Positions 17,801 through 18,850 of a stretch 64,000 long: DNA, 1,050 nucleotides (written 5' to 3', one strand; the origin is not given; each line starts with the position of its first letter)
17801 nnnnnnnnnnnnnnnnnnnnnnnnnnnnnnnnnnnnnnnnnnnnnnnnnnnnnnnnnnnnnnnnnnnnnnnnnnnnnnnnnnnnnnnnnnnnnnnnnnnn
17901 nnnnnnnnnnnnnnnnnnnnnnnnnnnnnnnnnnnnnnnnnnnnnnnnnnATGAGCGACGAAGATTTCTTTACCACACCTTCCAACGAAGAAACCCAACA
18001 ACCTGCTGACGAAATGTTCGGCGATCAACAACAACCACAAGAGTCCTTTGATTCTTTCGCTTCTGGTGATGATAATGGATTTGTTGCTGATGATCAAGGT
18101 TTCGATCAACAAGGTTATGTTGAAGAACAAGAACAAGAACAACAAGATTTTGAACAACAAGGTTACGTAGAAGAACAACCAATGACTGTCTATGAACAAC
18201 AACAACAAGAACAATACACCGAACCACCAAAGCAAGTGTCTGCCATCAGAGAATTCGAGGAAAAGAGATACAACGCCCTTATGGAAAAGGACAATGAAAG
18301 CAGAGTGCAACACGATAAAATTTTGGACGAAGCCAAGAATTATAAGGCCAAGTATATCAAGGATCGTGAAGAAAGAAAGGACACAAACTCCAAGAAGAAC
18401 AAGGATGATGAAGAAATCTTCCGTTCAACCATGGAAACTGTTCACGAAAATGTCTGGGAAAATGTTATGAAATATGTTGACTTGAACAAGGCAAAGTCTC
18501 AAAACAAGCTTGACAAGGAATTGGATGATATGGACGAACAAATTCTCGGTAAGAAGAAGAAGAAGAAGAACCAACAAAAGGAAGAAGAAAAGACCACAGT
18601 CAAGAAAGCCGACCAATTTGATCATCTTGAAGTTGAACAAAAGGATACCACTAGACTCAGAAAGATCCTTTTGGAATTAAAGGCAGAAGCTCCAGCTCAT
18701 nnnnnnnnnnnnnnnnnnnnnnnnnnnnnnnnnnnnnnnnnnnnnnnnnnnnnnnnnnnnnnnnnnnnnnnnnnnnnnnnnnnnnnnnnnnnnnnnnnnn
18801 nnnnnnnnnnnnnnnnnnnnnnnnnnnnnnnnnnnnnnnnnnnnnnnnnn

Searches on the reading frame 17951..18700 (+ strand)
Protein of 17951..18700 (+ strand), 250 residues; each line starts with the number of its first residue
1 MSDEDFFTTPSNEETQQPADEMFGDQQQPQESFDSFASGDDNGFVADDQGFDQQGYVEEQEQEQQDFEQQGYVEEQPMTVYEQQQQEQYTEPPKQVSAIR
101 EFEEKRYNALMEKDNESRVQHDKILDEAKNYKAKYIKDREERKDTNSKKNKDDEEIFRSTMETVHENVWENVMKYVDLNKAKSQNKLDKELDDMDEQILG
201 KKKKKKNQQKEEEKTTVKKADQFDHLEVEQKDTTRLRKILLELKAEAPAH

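Call 51: search_protein_families(library=pfam, proteins=[window:17951-18700:+], max_evalue=0.001)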
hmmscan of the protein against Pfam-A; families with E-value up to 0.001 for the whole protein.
window:17951-18700:+ (250 aa): 1 family
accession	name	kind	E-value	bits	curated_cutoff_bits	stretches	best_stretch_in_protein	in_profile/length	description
PF01086.22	Clathrin_lg_ch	-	3.3e-09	37.5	22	1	21-189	39-202/222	Clathrin light chain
